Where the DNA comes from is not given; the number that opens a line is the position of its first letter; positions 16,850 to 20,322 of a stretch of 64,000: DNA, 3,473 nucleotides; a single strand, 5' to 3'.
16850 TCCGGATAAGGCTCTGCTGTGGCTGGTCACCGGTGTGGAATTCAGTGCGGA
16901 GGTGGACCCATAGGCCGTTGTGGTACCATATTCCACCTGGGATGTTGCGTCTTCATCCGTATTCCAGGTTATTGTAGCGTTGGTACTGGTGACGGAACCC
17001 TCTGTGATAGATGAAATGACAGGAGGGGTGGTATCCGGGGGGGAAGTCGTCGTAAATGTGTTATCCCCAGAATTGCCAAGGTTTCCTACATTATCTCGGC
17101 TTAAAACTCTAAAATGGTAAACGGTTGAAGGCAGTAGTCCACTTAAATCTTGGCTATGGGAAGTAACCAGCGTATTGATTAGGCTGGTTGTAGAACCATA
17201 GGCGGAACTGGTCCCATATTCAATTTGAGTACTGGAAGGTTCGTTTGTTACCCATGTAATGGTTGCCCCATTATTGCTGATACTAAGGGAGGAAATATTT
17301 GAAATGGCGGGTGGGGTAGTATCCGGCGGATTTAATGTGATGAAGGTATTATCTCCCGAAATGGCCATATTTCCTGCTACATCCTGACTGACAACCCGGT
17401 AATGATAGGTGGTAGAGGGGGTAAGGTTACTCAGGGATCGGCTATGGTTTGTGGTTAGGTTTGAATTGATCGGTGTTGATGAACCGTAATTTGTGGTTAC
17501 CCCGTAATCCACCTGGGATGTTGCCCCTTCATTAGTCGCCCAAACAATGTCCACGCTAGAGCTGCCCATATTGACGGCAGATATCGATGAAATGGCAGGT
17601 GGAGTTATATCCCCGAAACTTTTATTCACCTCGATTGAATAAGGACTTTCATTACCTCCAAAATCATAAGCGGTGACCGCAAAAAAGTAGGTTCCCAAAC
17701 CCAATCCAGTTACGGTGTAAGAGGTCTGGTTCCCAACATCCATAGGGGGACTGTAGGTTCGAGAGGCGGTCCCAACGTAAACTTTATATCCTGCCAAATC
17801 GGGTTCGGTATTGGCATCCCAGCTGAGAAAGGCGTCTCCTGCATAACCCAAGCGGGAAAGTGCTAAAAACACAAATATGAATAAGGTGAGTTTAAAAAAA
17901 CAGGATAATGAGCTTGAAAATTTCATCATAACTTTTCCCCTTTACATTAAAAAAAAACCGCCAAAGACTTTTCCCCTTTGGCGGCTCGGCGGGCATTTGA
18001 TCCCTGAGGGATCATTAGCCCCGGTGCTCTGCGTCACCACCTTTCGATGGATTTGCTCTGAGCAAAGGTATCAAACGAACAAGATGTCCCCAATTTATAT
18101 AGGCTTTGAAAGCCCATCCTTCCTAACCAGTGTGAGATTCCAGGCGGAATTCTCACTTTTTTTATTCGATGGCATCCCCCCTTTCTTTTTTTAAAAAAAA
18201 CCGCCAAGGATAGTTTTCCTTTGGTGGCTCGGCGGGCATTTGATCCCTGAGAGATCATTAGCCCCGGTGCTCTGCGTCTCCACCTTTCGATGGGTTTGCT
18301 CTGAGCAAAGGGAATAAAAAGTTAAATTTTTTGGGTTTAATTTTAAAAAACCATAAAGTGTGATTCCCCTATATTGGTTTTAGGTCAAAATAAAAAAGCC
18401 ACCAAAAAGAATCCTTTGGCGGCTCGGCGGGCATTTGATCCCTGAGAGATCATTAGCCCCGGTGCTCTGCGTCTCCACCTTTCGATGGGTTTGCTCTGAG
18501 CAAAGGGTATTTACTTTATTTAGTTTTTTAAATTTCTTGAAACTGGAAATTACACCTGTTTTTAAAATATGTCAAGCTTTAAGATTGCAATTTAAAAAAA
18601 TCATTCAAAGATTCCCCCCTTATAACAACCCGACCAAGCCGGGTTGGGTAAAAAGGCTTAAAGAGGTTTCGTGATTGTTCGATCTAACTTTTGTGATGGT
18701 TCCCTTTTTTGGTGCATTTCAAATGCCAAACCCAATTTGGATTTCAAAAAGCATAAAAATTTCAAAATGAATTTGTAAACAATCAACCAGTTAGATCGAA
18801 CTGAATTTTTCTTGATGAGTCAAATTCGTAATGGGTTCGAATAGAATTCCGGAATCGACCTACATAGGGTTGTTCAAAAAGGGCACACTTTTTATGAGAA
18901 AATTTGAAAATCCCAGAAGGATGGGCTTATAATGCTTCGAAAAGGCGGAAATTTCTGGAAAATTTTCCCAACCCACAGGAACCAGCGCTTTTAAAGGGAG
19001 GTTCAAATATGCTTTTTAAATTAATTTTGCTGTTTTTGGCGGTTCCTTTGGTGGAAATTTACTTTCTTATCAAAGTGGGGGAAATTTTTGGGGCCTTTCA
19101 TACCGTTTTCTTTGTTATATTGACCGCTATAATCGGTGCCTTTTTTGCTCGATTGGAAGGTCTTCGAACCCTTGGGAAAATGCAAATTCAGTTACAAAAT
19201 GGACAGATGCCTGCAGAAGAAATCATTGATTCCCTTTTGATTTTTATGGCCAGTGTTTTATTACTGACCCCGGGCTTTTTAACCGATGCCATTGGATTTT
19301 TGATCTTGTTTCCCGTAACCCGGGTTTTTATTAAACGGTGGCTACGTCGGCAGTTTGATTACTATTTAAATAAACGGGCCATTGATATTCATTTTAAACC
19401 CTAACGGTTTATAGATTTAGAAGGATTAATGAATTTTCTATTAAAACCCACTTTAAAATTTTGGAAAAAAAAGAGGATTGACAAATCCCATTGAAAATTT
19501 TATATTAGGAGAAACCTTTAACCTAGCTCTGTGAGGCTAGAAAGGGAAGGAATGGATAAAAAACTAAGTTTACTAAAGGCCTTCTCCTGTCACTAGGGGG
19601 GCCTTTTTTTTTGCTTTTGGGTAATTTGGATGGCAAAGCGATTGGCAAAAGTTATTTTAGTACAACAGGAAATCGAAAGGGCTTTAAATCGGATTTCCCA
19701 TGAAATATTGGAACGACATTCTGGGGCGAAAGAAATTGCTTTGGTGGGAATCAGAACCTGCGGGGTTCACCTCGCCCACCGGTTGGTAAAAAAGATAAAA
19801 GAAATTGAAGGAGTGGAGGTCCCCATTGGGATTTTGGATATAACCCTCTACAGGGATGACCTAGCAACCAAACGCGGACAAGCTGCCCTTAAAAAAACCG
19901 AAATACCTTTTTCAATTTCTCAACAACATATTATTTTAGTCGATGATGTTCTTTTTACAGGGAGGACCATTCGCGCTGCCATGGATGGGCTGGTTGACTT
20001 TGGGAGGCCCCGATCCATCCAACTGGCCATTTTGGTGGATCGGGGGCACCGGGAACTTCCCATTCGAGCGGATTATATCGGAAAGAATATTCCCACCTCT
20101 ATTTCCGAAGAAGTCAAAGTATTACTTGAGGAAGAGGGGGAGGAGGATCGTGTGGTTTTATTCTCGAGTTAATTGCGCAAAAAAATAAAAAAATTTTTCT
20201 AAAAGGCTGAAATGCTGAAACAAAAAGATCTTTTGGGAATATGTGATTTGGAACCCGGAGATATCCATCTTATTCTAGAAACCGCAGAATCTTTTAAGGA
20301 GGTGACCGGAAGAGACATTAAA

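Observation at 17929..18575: Three tandem GEMM-I-type riboswitches, each with its own terminator, in the 5' leader of a giant FN3 adhesin gene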

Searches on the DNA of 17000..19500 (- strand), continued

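Call 47: search_with_rna_model(model_id=R1, sources=[window, L086, L090, L092, L093, L096, L097, L098, L102, L106, L118, L124, L128, L133, L137, L147, L164, L168, L170, L175, L183, L131, L181, L184, L185, L186, L187, L188, L189, L190, L191, L192, L193, L194, L195, L196, L197, L198, L199, L200, L201, L202, L203, L204], max_evalue=0.001, make_alignment=true)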
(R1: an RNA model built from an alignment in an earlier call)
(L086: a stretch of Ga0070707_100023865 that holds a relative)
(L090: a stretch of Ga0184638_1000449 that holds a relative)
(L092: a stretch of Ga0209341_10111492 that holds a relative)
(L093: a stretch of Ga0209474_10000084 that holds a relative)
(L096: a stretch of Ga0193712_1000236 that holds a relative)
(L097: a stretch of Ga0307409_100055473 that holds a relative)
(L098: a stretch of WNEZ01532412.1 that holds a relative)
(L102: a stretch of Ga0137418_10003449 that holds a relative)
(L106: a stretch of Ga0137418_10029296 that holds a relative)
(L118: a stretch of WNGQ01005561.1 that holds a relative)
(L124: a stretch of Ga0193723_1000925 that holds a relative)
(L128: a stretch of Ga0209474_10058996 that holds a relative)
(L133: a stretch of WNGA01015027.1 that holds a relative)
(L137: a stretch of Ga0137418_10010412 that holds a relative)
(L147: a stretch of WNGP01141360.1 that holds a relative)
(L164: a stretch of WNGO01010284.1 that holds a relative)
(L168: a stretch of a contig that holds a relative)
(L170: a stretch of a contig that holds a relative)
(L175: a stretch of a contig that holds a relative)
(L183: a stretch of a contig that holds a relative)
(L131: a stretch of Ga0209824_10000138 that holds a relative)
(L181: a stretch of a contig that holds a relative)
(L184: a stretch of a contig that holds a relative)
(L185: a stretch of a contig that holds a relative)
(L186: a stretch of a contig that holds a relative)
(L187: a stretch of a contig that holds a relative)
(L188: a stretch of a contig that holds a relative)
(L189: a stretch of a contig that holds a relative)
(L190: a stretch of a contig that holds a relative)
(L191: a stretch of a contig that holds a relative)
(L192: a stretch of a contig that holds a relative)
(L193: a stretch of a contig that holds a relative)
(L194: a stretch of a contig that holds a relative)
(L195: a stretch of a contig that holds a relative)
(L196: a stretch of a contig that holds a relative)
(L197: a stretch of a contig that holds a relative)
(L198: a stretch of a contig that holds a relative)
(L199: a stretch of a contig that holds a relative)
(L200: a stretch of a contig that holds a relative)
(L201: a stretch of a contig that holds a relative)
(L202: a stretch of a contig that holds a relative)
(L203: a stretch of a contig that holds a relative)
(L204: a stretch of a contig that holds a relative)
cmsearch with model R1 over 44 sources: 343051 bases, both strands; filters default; matches with E-value up to 0.001: 73.
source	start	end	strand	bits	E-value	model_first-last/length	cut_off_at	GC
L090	10251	10343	+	109.1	1.3e-25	1-93/93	no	0.7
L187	437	529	-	108.6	1.8e-25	1-93/93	no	0.69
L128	2454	2546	-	107.8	2.8e-25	1-93/93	no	0.66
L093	6895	6987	-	107.3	3.8e-25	1-93/93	no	0.67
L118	2193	2285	-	107.3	3.8e-25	1-93/93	no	0.67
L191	5587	5679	-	107.3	3.8e-25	1-93/93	no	0.67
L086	5283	5375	+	107.3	3.8e-25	1-93/93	no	0.67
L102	10454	10545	+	106.9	4.9e-25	1-93/93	no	0.67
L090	10094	10186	+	106.7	5.4e-25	1-93/93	no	0.7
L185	11258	11351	-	106.4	6.5e-25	1-93/93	no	0.68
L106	2569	2661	+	106.2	7.6e-25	1-93/93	no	0.71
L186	1543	1636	-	105.4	1.2e-24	1-93/93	no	0.69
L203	1226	1318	-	104.7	1.8e-24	1-93/93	no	0.65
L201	5994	6085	+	104.4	2.2e-24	1-93/93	no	0.63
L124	851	944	+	104.3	2.3e-24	1-93/93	no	0.67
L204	78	170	-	103.7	3.3e-24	1-93/93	no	0.65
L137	8177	8268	+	103.4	4.1e-24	1-93/93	no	0.63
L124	1010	1101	+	103.3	4.4e-24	1-93/93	no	0.68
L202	1757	1850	-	102.6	6.5e-24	1-93/93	no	0.68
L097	679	770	-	102.4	7.3e-24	1-93/93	no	0.71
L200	2184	2274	-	102.3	8e-24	1-93/93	no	0.67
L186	1389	1487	-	101.7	1.1e-23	1-93/93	no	0.68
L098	1514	1605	+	101.6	1.2e-23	1-93/93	no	0.65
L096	5689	5783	+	101.3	1.4e-23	1-93/93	no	0.65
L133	8629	8720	+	99.4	4.5e-23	1-93/93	no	0.65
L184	390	483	+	98.8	6.5e-23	1-93/93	no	0.66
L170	147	240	-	98.2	9.2e-23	1-93/93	no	0.65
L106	4006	4096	+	98.1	9.9e-23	1-93/93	no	0.69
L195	4912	5005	+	98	1e-22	1-93/93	no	0.7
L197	901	990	-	96.8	2.1e-22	1-93/93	no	0.69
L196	1490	1584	-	96.3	2.9e-22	1-93/93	no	0.72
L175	1582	1676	+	96.1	3.2e-22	1-93/93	no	0.69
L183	638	730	-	95.5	4.7e-22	1-93/93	no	0.6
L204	1949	2041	-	94.5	8.6e-22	1-93/93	no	0.66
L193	3727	3817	-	92.4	3.1e-21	1-93/93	no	0.69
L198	352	444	+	92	3.8e-21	1-93/93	no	0.57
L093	3955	4048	-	90.5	9.3e-21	1-93/93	no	0.66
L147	174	265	+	89.9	1.3e-20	1-93/93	no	0.66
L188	5657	5747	-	89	2.3e-20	1-93/93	no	0.73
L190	58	158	-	87.7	5e-20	1-93/93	no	0.6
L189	709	798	-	86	1.4e-19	1-93/93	no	0.61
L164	10001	10094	+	83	8.6e-19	1-93/93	no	0.65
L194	1130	1238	-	82.7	1.1e-18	1-93/93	no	0.57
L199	2838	2948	-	81.3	2.4e-18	1-93/93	no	0.66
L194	169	281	-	78.6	1.2e-17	1-93/93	no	0.57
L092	1434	1603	+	77.9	1.9e-17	1-93/93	no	0.45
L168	964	1140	-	75.7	6.9e-17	1-93/93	no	0.46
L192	758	870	+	74.6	1.3e-16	1-93/93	no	0.7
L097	844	939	-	68.8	4.5e-15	1-93/93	no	0.64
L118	2006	2101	-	61.7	3.2e-13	1-93/93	no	0.67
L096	5857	5952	+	61.4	3.8e-13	1-93/93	no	0.68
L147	347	442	+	60.5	6.8e-13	1-93/93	no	0.69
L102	10639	10733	+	60.1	8.6e-13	1-93/93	no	0.69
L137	8367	8462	+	59.7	1.1e-12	1-93/93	no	0.67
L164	10184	10278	+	59.4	1.3e-12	1-93/93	no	0.66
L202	1594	1687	-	57.7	3.5e-12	1-93/93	no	0.69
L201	6145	6236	+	57.5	4.1e-12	1-93/93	no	0.67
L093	6709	6804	-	56.8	6.2e-12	1-93/93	no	0.7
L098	1709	1782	+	55.7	1.2e-11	14-85/93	no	0.73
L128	2278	2352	-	53.9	3.6e-11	14-85/93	no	0.72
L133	8815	8911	+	53.8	3.8e-11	1-93/93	no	0.68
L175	1775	1848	+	53.5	4.4e-11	14-85/93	no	0.73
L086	5461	5555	+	53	6.3e-11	1-93/93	no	0.71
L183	2259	2351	-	51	2e-10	1-93/93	no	0.51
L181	11322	11413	+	46.3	3.4e-09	1-93/93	no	0.47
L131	2351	2443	+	45.7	5.1e-09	1-93/93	no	0.47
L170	1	70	-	41.5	6.3e-08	1-93/93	no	0.69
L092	1296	1373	+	41.4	6.5e-08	1-93/93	no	0.53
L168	1207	1283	-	38.8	3.2e-07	1-93/93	no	0.48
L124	728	819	+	35.6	2.2e-06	1-93/93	no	0.6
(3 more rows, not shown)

Alignment A4: 73 matches aligned to the model, 192 columns, each read 5' to 3' on its own strand. Consensus structure (alignment columns), stored with it:
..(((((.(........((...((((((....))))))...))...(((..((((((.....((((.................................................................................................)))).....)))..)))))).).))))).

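Call 54: search_with_rna_model(model_id=R1, source=window, start=17000, end=19500, filters=off, max_evalue=10)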
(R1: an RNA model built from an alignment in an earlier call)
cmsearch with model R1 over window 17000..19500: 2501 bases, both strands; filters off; matches with E-value up to 10: 16.
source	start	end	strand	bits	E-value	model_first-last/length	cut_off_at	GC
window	17975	18069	-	86.8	6.3e-22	1-93/93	no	0.58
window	18413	18507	-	84.7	2.3e-21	1-93/93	no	0.59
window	18218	18312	-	79.1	6.5e-20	1-93/93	no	0.58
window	19045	19077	-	5.3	1.4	1-93/93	no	0.33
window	19280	19342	-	3.4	4.3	1-93/93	no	0.43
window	17529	17551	-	2.8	5.9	1-93/93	no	0.43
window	18038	18069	+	2.6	6.9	1-93/93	no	0.47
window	18086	18107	-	2.4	7.5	16-37/93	no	0.36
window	18281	18312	+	2.4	7.7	1-93/93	no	0.53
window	18476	18507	+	2.4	7.7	1-93/93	no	0.53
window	17255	17274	+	2.3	8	1-93/93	no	0.4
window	17320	17333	-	2.3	8.1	1-93/93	no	0.5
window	18626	18645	+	2.3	8.4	1-93/93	no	0.65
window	17558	17583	+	2.2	8.5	1-93/93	no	0.5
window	17816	17859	-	2.1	9.1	1-93/93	no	0.55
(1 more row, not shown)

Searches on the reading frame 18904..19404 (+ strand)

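Call 9: search_protein_families(library=pfam, proteins=[window:18904-19404:+], max_evalue=0.01)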
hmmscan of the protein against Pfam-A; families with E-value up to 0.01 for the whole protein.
window:18904-19404:+ (166 aa): 1 family
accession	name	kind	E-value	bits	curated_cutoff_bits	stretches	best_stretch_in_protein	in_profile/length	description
PF04186.18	FxsA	-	6.5e-36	123.2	25.2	1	42-149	1-108/109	FxsA cytoplasmic membrane protein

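Call 10: search_protein_families(library=ncbifam, proteins=[window:18904-19404:+], max_evalue=0.01)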
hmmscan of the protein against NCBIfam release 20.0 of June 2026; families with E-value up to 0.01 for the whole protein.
window:18904-19404:+ (166 aa): 2 families
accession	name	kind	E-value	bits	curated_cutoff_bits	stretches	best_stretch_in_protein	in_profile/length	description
NF008528.1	PRK11463.1-2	subfamily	5.1e-35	119.8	40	1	41-149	1-109/109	FxsA family membrane protein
NF008527.1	PRK11463.1-1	exception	3.9e-13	49.3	150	1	48-155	28-140/191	FxsA family membrane protein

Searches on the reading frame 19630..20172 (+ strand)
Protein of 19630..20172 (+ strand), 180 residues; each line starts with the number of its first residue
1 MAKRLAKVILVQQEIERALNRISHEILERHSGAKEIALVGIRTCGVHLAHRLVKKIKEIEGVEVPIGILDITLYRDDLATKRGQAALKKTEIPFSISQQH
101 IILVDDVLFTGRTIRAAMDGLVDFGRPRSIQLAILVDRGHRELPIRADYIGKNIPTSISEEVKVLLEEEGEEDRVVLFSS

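Call 9: search_protein_families(library=pfam, proteins=[window:19630-20172:+], max_evalue=0.01)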
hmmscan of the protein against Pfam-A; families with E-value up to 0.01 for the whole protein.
window:19630-20172:+ (180 aa): 4 families
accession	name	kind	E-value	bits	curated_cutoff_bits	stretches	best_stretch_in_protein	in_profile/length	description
PF00156.33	Pribosyltran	-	1.6e-22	80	26.3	1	10-158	6-147/158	Phosphoribosyl transferase domain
PF14681.12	UPRTase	-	4.9e-06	26.6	27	1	67-135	92-158/206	Uracil phosphoribosyltransferase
PF24390.1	PRTase-CE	-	0.0015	18.9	27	1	73-126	83-133/253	PRTase-CE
PF15609.12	PRTase_2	-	0.0024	17.9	28.8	1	97-157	118-178/188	Phosphoribosyl transferase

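Call 10: search_protein_families(library=ncbifam, proteins=[window:19630-20172:+], max_evalue=0.01)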
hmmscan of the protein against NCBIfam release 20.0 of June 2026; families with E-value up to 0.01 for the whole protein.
window:19630-20172:+ (180 aa): 17 families
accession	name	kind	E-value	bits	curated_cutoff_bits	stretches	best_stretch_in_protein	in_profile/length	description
NF003549.0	PRK05205.1-5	equivalog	1.5e-73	246.1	138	1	6-178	5-179/182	bifunctional pyr operon transcriptional regulator/uracil phosphoribosyltransferase PyrR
NF003547.0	PRK05205.1-3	equivalog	6.5e-71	238.2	230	1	5-178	12-189/194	bifunctional pyr operon transcriptional regulator/uracil phosphoribosyltransferase PyrR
NF003548.0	PRK05205.1-4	equivalog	1.2e-65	220.6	218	1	6-178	3-170/173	bifunctional pyr operon transcriptional regulator/uracil phosphoribosyltransferase PyrR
NF003546.0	PRK05205.1-2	equivalog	3.5e-54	183.1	268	1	7-176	4-173/175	bifunctional pyr operon transcriptional regulator/uracil phosphoribosyltransferase PyrR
NF003545.0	PRK05205.1-1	equivalog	8.4e-46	155.5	140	1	16-170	11-159/171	bifunctional pyr operon transcriptional regulator/uracil phosphoribosyltransferase PyrR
TIGR01203.1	HGPRTase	equivalog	3.2e-14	53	150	1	8-155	1-142/167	hypoxanthine phosphoribosyltransferase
NF006605.0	PRK09162.1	equivalog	2.5e-12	46.5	181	1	6-155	14-156/183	hypoxanthine-guanine phosphoribosyltransferase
NF002620.0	PRK02277.1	subfamily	6.9e-05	22.6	115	1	19-138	69-180/201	orotate phosphoribosyltransferase-like protein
NF040646.1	HPT_Archaea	equivalog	0.00029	20.5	200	1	97-158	113-172/184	hypoxanthine/guanine phosphoribosyltransferase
NF001097.0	PRK00129.1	equivalog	0.00068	19.4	114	1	32-136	69-161/209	uracil phosphoribosyltransferase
NF004689.0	PRK06031.1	equivalog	0.0011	18.3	175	1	12-125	62-181/233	phosphoribosyltransferase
TIGR01091.1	upp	equivalog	0.002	17.9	208.35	1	28-134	63-157/207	uracil phosphoribosyltransferase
NF005592.0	PRK07322.1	subfamily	0.0033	16.8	143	0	95-137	117-159/180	adenine phosphoribosyltransferase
NF002636.0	PRK02304.1-5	equivalog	0.0041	16.6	125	1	80-123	100-141/176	adenine phosphoribosyltransferase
TIGR00201.1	comF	subfamily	0.0058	16.6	233.55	0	90-123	145-177/190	ComF family protein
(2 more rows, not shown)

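Call 14: find_encoding_contigs(protein=window:19630-20172:+, flank=3000, max_places=4)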
Protein window:19630-20172:+ (180 aa): 23 contigs read that carry it; 4 places shown.
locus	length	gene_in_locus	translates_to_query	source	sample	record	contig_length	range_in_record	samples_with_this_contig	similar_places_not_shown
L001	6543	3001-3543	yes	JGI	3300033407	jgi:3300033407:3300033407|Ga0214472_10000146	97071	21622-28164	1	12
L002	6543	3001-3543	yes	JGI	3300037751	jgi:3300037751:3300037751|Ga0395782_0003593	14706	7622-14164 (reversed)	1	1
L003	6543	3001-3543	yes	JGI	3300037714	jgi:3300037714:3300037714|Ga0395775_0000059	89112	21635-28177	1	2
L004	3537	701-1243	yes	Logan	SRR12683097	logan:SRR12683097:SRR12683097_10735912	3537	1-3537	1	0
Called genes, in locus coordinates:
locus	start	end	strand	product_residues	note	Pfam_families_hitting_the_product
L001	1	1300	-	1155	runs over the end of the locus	PF00041:fn3 (faint), PF16389:DUF4998 (faint), PF25059:FN3_DSCAM-DSCAML_C (faint), PF16893:fn3_2 (faint), PF25788:Ig_Rha78A_N (faint), PF16655:PhoD_N (faint), PF16656:Pur_ac_phosph_N (weak), PF16656:Pur_ac_phosph_N, +1 more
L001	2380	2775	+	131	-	PF04186:FxsA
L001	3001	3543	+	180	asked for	PF00156:Pribosyltran, PF14681:UPRTase (weak)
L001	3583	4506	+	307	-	PF02729:OTCace_N, PF00185:OTCace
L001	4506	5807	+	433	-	PF01979:Amidohydro_1, PF07969:Amidohydro_3 (weak), PF12890:DHOase, PF07969:Amidohydro_3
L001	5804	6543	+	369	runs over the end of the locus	PF00988:CPSase_sm_chain, PF00117:GATase, PF07722:Peptidase_C26 (weak)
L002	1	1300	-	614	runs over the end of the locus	?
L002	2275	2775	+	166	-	PF04186:FxsA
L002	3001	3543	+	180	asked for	PF00156:Pribosyltran, PF14681:UPRTase (weak)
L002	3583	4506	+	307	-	PF02729:OTCace_N, PF00185:OTCace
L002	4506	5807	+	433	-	PF01979:Amidohydro_1, PF07969:Amidohydro_3 (weak), PF12890:DHOase, PF07969:Amidohydro_3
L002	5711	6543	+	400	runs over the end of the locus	PF00988:CPSase_sm_chain, PF00117:GATase, PF07722:Peptidase_C26 (weak)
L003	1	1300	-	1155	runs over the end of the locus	PF00041:fn3 (faint), PF16389:DUF4998 (faint), PF25059:FN3_DSCAM-DSCAML_C (faint), PF16893:fn3_2 (faint), PF25788:Ig_Rha78A_N (faint), PF16655:PhoD_N (faint), PF16656:Pur_ac_phosph_N (weak), PF16656:Pur_ac_phosph_N, +1 more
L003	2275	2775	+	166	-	PF04186:FxsA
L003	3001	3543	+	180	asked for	PF00156:Pribosyltran, PF14681:UPRTase (weak)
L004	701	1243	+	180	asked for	PF00156:Pribosyltran, PF14681:UPRTase (weak)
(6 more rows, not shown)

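Call 35: find_related_loci(query=window:19630-20172:+, collection=genome_contigs, flank=6000)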
Query window:19630-20172:+ (180 aa) in genome_contigs; peptide patterns used: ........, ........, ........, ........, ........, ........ (x = any residue, [..] = any of these).
600 stretches matched a pattern (row limit reached: there are more); 594 encode a relative of the query (tblastn E <= 1e-3); the best 80 are kept; 80 distinct loci.
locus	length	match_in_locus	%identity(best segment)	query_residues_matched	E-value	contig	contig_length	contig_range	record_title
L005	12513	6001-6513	71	7-177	5e-79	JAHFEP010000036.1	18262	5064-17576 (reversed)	MAG: Nitrospirae bacterium isolate nzgw271 NODE_2286_length_18263_cov_5.482527, whole genome shotgun sequence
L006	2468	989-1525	64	2-180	2e-75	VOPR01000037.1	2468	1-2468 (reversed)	MAG: Nitrospira sp. isolate MAG_246 c_000000002875, whole genome shotgun sequence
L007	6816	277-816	64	1-180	2e-73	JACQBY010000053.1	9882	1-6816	MAG: Nitrospirae bacterium isolate NC_groundwater_954_Pr1_S-0.2um_48_36 Montesol18-Sp2_coassembly_scaffold_224889, whole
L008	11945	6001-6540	63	1-180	1e-71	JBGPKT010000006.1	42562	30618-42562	MAG: Nitrospiria bacterium isolate OBJ_0618_7090110_28 k141_11421182_length_42562_cov_13.0000, whole genome shotgun sequ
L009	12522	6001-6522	63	7-180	9e-71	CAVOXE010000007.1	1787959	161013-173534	MAG: Nitrospirota bacterium isolate MFD00392.bin.1.17 genome assembly, contig: contig_3564, whole genome shotgun sequenc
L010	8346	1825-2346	66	7-180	4e-70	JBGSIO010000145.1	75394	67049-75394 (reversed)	MAG: Nitrospira sp. isolate JTS-AC133 k141_2778501, whole genome shotgun sequence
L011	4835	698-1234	59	1-179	2e-69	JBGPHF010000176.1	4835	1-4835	MAG: Nitrospirota bacterium isolate OBJ_0618_7090110_365 k141_8598090_length_4835_cov_129.0000, whole genome shotgun seq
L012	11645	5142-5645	65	1-168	2e-69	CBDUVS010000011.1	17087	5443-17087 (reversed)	MAG TPA_asm: uncultured bacterium isolate SRR21487743_metabat2_69 genome assembly, contig: ERZ25748485.668, whole genome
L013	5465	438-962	60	3-177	3e-69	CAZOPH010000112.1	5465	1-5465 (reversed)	MAG TPA_asm: uncultured Smithella sp. isolate SRP263991_co5_124 genome assembly, contig: NODE_29993_length_5465_cov_21.9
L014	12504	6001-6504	67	8-175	8e-69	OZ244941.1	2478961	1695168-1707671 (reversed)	MAG: Nitrospirales bacterium isolate d54ef826-7012-47b5-b64d-02185f84ce6e genome assembly, chromosome: 1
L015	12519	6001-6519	64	5-177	3e-68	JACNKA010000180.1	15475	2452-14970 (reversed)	MAG: Nitrospinota bacterium isolate NIOZ-UU48 NIOZ-UU_NODE_4785_length_15475_cov_8.73632, whole genome shotgun sequence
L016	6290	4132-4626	66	13-177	2e-67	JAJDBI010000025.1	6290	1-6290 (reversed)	MAG: Nitrospinaceae bacterium isolate OFTM91 OFTM91_24, whole genome shotgun sequence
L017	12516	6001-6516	63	9-180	4e-67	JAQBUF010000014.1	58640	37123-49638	MAG: Nitrospirae bacterium isolate casp150-mb.14 NODE_1303_length_58640_cov_0.562170, whole genome shotgun sequence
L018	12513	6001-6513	60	7-177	5e-67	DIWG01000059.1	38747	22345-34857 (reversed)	MAG TPA_asm: Syntrophaceae bacterium UBA6112 UBA6112_contig_6822, whole genome shotgun sequence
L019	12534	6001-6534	58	1-177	1e-66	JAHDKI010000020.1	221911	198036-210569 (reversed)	MAG: Syntrophaceae bacterium isolate LM1-B42D k141_298004, whole genome shotgun sequence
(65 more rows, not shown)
